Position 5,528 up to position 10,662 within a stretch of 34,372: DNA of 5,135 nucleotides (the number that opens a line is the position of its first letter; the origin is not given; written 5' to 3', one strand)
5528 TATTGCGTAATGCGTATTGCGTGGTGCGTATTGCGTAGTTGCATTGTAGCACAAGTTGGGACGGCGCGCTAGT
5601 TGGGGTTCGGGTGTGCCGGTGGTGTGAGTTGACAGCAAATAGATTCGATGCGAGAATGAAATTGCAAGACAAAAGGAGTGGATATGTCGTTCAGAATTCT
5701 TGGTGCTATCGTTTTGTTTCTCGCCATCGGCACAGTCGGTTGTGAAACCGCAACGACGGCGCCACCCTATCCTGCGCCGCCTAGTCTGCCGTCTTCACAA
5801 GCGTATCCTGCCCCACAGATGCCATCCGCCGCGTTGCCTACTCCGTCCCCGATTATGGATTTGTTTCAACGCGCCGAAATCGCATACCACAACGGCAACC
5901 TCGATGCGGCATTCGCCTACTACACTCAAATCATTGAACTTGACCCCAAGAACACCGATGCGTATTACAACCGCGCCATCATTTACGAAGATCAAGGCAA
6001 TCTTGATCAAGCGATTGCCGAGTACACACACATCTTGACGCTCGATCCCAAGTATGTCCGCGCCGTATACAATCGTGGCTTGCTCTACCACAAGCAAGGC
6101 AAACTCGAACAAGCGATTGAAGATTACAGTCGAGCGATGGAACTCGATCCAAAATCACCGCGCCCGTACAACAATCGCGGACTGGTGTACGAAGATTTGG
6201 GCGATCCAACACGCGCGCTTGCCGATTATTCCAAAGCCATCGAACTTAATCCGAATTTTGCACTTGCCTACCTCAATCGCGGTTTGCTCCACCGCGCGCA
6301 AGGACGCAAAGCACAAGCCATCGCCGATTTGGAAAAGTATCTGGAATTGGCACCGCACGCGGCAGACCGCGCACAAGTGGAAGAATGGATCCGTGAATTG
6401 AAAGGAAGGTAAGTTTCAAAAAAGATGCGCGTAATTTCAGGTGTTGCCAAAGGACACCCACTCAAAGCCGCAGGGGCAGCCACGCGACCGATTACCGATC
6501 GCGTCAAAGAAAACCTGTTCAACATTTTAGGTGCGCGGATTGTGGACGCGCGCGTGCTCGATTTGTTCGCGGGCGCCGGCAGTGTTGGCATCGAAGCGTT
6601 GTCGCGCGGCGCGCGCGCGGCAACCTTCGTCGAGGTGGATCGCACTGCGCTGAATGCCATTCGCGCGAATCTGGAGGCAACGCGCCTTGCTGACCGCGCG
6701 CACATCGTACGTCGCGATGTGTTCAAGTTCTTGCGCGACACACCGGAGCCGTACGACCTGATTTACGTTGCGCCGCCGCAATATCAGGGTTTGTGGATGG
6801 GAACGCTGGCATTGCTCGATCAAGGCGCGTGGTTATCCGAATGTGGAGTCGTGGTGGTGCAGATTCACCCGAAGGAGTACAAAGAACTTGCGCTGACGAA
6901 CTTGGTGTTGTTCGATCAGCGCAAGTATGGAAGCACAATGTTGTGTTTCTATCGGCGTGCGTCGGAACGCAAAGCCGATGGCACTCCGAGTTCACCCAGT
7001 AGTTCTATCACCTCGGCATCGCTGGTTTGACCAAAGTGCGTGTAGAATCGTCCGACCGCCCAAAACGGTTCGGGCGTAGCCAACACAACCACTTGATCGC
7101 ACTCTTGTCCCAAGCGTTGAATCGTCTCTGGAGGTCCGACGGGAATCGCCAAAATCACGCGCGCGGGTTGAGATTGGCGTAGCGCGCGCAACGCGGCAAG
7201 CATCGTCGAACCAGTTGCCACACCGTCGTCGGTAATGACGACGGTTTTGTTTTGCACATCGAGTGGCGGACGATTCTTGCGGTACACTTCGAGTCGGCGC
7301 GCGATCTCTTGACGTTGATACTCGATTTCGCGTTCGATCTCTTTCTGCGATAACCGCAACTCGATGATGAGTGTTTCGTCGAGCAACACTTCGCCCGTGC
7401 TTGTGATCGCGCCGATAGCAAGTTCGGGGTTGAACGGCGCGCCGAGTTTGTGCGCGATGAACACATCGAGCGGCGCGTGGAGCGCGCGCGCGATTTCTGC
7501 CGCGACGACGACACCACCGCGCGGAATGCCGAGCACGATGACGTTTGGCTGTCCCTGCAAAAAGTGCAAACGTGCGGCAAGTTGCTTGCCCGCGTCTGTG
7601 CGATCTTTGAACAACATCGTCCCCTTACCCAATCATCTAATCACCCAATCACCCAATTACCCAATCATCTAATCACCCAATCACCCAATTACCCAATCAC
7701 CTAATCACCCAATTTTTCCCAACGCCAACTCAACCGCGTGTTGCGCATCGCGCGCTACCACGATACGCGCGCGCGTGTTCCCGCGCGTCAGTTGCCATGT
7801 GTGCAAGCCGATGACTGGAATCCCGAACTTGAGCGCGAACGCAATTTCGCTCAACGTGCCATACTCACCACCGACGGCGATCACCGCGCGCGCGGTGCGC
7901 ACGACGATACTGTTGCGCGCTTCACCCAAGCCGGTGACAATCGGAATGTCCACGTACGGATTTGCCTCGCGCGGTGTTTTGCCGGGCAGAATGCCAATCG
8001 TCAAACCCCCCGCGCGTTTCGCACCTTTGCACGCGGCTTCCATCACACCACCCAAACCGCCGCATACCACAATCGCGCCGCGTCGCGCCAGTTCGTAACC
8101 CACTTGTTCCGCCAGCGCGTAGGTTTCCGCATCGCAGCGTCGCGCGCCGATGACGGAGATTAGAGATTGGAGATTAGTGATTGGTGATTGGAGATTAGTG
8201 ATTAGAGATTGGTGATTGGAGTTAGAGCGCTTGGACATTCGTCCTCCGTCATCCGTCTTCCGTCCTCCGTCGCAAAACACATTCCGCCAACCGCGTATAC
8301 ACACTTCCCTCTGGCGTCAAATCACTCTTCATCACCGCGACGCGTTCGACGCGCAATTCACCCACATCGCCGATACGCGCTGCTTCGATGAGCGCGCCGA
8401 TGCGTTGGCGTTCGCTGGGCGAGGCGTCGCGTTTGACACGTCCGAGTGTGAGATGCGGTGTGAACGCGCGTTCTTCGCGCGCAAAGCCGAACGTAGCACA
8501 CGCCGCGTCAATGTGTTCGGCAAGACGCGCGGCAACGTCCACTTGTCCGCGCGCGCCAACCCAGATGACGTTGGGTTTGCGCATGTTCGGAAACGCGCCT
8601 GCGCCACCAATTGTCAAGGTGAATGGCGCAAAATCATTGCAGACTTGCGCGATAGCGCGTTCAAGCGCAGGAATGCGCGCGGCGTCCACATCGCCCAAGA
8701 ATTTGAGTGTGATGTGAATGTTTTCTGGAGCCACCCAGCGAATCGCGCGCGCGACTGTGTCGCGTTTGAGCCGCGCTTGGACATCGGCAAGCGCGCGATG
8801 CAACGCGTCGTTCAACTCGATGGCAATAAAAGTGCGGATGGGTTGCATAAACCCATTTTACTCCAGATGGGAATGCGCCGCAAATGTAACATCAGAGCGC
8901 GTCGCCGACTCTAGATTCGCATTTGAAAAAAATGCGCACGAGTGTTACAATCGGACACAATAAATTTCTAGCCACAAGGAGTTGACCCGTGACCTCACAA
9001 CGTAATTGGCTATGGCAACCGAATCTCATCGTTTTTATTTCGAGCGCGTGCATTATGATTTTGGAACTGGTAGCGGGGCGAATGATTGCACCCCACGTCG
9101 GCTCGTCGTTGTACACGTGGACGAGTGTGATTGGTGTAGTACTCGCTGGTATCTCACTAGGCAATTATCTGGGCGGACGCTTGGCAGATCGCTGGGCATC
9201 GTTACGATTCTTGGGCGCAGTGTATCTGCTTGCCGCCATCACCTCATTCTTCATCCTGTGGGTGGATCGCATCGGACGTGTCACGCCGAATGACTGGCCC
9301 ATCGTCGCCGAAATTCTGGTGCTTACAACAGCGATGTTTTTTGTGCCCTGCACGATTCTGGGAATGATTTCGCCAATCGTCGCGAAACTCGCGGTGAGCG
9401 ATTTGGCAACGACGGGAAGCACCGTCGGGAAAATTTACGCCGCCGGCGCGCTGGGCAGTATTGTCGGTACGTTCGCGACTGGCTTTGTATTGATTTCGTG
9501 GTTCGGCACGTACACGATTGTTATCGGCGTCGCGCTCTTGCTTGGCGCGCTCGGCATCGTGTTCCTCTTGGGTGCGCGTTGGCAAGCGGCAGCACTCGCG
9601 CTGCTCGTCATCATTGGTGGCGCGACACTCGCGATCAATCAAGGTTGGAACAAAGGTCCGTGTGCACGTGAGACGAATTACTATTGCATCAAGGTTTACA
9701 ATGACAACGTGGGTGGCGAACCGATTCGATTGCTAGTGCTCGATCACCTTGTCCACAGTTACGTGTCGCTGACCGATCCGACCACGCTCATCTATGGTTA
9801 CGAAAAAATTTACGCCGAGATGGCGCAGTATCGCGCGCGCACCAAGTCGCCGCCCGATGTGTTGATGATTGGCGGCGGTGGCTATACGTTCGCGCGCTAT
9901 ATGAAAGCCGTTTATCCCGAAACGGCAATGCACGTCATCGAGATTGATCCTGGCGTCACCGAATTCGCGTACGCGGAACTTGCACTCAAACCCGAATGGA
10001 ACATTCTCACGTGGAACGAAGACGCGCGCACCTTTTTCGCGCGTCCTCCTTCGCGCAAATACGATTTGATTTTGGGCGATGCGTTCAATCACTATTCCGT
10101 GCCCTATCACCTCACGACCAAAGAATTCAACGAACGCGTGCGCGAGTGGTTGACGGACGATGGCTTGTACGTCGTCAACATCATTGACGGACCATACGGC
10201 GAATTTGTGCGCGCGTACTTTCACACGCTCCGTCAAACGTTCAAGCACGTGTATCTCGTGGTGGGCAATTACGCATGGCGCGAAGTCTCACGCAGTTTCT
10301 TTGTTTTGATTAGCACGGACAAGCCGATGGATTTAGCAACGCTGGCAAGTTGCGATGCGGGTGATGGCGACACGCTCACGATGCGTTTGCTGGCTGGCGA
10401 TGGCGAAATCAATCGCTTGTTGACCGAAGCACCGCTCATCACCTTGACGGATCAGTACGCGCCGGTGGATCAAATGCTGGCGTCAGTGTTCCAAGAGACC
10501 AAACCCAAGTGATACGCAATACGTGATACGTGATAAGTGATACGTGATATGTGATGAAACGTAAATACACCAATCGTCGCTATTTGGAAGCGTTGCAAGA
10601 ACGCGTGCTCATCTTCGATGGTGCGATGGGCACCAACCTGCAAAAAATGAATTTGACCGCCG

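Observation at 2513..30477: Locus-specific tandem arrays of degenerate 7-10-mers occupy many of the intergenic gaps (STRR-like)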

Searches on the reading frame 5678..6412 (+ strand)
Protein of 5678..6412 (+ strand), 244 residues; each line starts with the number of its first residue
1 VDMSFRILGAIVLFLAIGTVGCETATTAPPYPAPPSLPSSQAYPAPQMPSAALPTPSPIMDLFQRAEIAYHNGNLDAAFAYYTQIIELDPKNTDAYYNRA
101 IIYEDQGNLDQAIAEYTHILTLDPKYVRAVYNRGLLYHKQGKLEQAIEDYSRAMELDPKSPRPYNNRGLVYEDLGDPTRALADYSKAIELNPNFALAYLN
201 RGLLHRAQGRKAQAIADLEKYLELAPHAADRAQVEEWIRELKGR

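Call 5: search_protein_families(library=pfam, proteins=[window:5678-6412:+])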
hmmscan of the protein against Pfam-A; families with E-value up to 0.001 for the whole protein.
window:5678-6412:+ (244 aa): 26 families (the best 25 are shown)
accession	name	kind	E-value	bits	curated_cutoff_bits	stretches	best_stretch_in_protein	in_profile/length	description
PF00515.34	TPR_1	-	6.2e-46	152.9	27.8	5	129-159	3-33/34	Tetratricopeptide repeat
PF07719.23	TPR_2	-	3.5e-40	133.2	27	5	128-159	2-33/34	Tetratricopeptide repeat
PF13181.12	TPR_8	-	8.2e-38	125.8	25.7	4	128-159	2-33/34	Tetratricopeptide repeat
PF13414.12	TPR_11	-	6.9e-35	118.9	26.8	4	134-175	1-42/42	TPR repeat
PF13431.12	TPR_17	-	2.3e-33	112.1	24.4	4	81-114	1-34/34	Tetratricopeptide repeat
PF13371.12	TPR_9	-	7.8e-30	103.2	35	4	190-238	24-72/73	Tetratricopeptide repeat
PF13432.12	TPR_16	-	2.7e-27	95.3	32.7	2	97-161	1-65/65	Tetratricopeptide repeat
PF13424.12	TPR_12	-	6.3e-24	84.4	30.1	4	129-190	4-74/77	Tetratricopeptide repeat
PF13428.12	TPR_14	-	5.2e-21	73.5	23.5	1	63-101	5-43/44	Tetratricopeptide repeat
PF13174.12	TPR_6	-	3.7e-20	71.6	26.3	0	197-226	2-31/33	Tetratricopeptide repeat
PF14559.12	TPR_19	-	3.7e-17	62.8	25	1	71-126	3-60/68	Tetratricopeptide repeat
PF24575.1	TPR_Slam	-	4.6e-14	53.1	35.2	0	97-127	51-81/104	Surface lipoprotein assembly modifier, N-terminal TPR repeats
PF07721.20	TPR_4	-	4.3e-09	36.6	27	0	95-113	3-21/26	Tetratricopeptide repeat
PF13176.12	TPR_7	-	6.4e-08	32.5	27.9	0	134-158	6-32/36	Tetratricopeptide repeat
PF01239.28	PPTA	-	2.7e-07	30.3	29.5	0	76-101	2-27/32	Protein prenyltransferase alpha subunit repeat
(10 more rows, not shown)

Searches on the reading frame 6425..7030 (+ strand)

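Call 5: search_protein_families(library=pfam, proteins=[window:6425-7030:+])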
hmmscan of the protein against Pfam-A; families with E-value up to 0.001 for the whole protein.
window:6425-7030:+ (201 aa): 3 families
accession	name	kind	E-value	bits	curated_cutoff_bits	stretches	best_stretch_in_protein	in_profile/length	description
PF03602.21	Cons_hypoth95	-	4.9e-46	157.1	24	1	1-177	1-182/182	Conserved hypothetical protein 95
PF05175.20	MTS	-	1.9e-09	37.8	23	1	31-123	23-112/170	Methyltransferase small domain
PF13649.12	Methyltransf_25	-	0.00057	20.9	27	1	44-115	1-70/97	Methyltransferase domain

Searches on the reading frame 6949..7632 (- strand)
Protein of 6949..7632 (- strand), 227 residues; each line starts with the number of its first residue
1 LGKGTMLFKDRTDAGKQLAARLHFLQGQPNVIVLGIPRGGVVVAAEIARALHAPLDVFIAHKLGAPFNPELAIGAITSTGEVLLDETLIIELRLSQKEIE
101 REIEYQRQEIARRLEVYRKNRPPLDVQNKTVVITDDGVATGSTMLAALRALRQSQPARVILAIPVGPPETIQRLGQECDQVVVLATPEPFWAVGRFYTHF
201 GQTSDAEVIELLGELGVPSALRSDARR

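Call 5: search_protein_families(library=pfam, proteins=[window:6949-7632:-])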
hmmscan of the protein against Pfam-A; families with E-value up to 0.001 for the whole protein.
window:6949-7632:- (227 aa): 2 families
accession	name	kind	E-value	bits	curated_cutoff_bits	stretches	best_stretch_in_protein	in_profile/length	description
PF00156.33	Pribosyltran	-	3.1e-19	69.3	26.3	1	13-172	13-131/158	Phosphoribosyl transferase domain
PF14681.12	UPRTase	-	7.9e-06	25.9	27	1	105-184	98-178/206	Uracil phosphoribosyltransferase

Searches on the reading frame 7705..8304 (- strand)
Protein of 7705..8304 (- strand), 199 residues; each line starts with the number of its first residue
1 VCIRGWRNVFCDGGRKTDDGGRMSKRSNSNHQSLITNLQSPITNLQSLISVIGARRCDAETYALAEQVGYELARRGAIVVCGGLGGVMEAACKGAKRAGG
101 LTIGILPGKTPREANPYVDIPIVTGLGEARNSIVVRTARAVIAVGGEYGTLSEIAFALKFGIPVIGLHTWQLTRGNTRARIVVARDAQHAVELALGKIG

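Call 5: search_protein_families(library=pfam, proteins=[window:7705-8304:-])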
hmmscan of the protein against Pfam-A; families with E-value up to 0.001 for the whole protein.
window:7705-8304:- (199 aa): 3 families
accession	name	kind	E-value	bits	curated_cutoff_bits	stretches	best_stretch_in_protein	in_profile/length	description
PF18306.6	LDcluster4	-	5.1e-45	153.2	26.3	1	48-170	3-125/151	SLOG cluster4 family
PF02481.21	DNA_processg_A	-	2.4e-09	37.1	29.6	1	44-109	42-107/212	DNA recombination-mediator protein A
PF03641.19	Lysine_decarbox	-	8.9e-06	26.4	27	1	88-155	1-70/131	Possible lysine decarboxylase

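Call 64: find_homologous_proteins(query=window:7705-8238:-, max_evalue=1e-20)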
Query window:7705-8238:- (177 aa): 7988 proteins with E <= 1e-20 among 8000 candidates; the best 120 are listed.
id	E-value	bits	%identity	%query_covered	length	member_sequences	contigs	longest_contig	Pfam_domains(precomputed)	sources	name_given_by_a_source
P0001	1.0e-91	323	91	94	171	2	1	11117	PF02481.22,PF18306.7,PF03641.20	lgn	-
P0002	2.6e-89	315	89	95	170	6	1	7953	PF02481.22,PF18306.7,PF03641.20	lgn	-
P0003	1.6e-88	313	89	94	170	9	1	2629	PF02481.22,PF18306.7,PF03641.20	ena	-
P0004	6.3e-88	311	86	99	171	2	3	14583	PF02481.22,PF18306.7,PF03641.20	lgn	-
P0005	8.7e-86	304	90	93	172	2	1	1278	PF02481.22,PF18306.7,PF03641.20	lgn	-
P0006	1.4e-77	277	81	97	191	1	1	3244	PF02481.22,PF18306.7,PF03641.20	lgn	-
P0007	1.1e-76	274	81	90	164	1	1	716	PF02481.22,PF18306.7,PF03641.20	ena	-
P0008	2.6e-75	270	81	91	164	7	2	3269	PF02481.22,PF18306.7,PF03641.20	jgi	-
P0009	3.4e-75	269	81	86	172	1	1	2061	PF02481.22,PF18306.7,PF03641.20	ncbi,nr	ncbi:MAG: TIGR00725 family protein [Anaerolineales bacterium]|nr:TIGR00725 family protein [Anaerolin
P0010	3.9e-75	269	80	90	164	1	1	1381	PF02481.22,PF18306.7,PF03641.20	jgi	jgi:uncharacterized protein (TIGR00725 family)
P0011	9.7e-75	268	80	89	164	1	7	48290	PF02481.22,PF18306.7,PF03641.20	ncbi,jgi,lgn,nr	ncbi:MAG: TIGR00725 family protein [Chloroflexi bacterium]|nr:TIGR00725 family protein [Chloroflexot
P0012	1.2e-73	264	82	89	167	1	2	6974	PF02481.22,PF18306.7,PF03641.20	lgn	-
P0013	3.4e-73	263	83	89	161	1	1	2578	PF02481.22,PF18306.7,PF03641.20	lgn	-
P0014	3.4e-72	260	78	89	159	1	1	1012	PF02481.22,PF18306.7,PF03641.20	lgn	-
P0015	7.1e-72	259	82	86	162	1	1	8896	PF02481.22,PF18306.7,PF03641.20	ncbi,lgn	-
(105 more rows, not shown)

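Call 66: find_encoding_contigs(protein=P0001, flank=10000, max_places=6)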
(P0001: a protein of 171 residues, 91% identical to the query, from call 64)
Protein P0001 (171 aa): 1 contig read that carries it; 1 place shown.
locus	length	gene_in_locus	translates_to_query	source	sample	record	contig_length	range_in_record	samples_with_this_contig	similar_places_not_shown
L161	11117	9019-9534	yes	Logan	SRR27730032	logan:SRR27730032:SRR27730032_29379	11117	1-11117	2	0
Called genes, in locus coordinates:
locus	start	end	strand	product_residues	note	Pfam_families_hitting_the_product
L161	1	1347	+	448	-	?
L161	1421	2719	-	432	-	PF00180:Iso_dh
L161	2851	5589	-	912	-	PF03699:UPF0182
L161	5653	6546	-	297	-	PF04143:Sulf_transp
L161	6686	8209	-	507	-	-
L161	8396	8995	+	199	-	PF10469:AKAP7_NLS (weak), PF02834:LigT_PEase, PF13563:2_5_RNA_ligase2, PF02834:LigT_PEase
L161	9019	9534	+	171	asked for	PF02481:DNA_processg_A, PF18306:LDcluster4, PF03641:Lysine_decarbox (weak)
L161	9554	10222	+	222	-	PF00156:Pribosyltran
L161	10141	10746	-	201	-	PF03602:Cons_hypoth95, PF05175:MTS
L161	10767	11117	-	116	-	?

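Call 67: find_encoding_contigs(protein=P0004, flank=10000, max_places=6)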
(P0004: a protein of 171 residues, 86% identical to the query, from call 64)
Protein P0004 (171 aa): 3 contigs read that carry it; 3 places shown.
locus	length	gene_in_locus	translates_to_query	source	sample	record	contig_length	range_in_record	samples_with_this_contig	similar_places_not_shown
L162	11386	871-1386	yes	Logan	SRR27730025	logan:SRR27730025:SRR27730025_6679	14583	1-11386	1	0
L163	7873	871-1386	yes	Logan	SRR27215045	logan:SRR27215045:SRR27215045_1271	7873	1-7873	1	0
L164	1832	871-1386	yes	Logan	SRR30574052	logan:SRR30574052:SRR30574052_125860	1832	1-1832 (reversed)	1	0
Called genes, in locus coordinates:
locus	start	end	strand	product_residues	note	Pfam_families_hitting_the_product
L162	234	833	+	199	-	PF02834:LigT_PEase, PF13563:2_5_RNA_ligase2, PF02834:LigT_PEase (weak)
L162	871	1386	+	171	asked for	PF02481:DNA_processg_A, PF18306:LDcluster4, PF03641:Lysine_decarbox (weak)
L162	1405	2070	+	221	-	PF00156:Pribosyltran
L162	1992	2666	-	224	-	PF03602:Cons_hypoth95, PF05175:MTS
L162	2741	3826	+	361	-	PF01321:Creatinase_N, PF00557:Peptidase_M24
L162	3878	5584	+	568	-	PF05729:NACHT (weak), PF03130:HEAT_PBS (faint), PF02985:HEAT (faint), PF13513:HEAT_EZ (faint), PF13646:HEAT_2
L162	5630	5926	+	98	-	-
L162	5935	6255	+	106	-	-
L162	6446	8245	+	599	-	PF00496:SBP_bac_5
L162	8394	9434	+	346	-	PF19300:BPD_transp_1_N (weak), PF00528:BPD_transp_1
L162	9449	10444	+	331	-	PF12911:OppC_N, PF00528:BPD_transp_1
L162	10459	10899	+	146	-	-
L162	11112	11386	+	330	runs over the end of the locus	PF01144:CoA_trans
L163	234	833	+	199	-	PF02834:LigT_PEase, PF13563:2_5_RNA_ligase2, PF02834:LigT_PEase (weak)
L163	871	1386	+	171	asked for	PF02481:DNA_processg_A, PF18306:LDcluster4, PF03641:Lysine_decarbox (weak)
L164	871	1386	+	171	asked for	PF02481:DNA_processg_A, PF18306:LDcluster4, PF03641:Lysine_decarbox (weak)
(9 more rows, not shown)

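Call 69: find_encoding_contigs(protein=P0002, flank=10000, max_places=4)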
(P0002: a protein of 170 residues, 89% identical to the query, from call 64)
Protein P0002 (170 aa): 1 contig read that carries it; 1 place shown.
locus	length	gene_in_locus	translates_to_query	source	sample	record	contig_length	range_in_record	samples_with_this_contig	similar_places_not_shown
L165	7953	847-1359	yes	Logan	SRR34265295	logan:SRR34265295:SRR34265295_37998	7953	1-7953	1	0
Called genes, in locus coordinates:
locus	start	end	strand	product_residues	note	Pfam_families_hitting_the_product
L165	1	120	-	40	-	?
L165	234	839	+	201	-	PF02834:LigT_PEase, PF13563:2_5_RNA_ligase2, PF02834:LigT_PEase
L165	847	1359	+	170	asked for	PF02481:DNA_processg_A, PF18306:LDcluster4, PF03641:Lysine_decarbox (weak)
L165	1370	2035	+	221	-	PF00156:Pribosyltran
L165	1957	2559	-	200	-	PF03602:Cons_hypoth95, PF05175:MTS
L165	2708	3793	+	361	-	PF01321:Creatinase_N, PF00557:Peptidase_M24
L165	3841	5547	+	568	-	PF03130:HEAT_PBS (faint), PF02985:HEAT (faint), PF13513:HEAT_EZ (faint), PF13646:HEAT_2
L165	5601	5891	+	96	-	-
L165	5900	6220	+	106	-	-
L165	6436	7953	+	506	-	?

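Call 70: find_encoding_contigs(protein=P0003, flank=10000, max_places=4)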
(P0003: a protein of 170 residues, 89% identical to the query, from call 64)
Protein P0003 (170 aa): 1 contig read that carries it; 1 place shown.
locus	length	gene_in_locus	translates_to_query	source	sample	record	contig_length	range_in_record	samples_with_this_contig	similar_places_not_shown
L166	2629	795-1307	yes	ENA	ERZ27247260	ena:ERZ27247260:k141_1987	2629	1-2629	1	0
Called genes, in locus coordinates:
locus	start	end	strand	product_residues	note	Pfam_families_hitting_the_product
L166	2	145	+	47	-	?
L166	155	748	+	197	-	PF02834:LigT_PEase, PF13563:2_5_RNA_ligase2, PF02834:LigT_PEase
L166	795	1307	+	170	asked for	PF02481:DNA_processg_A, PF18306:LDcluster4, PF03641:Lysine_decarbox (weak)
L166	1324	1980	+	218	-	PF00156:Pribosyltran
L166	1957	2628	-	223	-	?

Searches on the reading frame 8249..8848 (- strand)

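Call 7: search_protein_families(library=pfam, proteins=[window:8249-8848:-])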
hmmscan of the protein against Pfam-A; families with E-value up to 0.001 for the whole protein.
window:8249-8848:- (199 aa): 3 families
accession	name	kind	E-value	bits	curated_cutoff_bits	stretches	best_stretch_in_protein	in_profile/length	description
PF02834.22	LigT_PEase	-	2.5e-32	111.3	23.3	2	10-96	1-87/87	LigT like Phosphoesterase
PF13563.12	2_5_RNA_ligase2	-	8e-19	68.6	27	1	43-176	25-149/152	2'-5' RNA ligase superfamily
PF10469.15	AKAP7_NLS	-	1.6e-05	25.3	24.4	1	7-185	4-201/208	AKAP7 2'5' RNA ligase-like domain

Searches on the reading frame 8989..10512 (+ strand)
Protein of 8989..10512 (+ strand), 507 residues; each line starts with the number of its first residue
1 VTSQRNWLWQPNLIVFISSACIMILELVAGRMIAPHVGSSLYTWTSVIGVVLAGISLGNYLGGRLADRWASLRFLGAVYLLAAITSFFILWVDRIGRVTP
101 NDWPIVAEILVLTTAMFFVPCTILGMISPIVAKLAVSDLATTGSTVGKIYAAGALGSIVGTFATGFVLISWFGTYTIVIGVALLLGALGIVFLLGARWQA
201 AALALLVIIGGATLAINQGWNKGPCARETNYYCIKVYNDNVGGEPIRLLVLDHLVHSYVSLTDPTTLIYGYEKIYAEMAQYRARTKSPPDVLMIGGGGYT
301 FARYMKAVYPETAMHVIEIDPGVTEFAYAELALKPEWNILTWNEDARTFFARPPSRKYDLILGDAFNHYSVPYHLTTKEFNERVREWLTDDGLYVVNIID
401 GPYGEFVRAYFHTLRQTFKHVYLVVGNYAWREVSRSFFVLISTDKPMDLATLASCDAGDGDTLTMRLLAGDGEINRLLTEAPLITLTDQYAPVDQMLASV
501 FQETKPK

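Call 5: search_protein_families(library=pfam, proteins=[window:8989-10512:+])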
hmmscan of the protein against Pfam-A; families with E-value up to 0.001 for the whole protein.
window:8989-10512:+ (507 aa): 1 family
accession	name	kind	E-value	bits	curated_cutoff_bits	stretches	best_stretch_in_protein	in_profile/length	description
PF01564.23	Spermine_synth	-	0.00019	21.5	22.9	1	285-422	16-153/186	Spermine/spermidine synthase domain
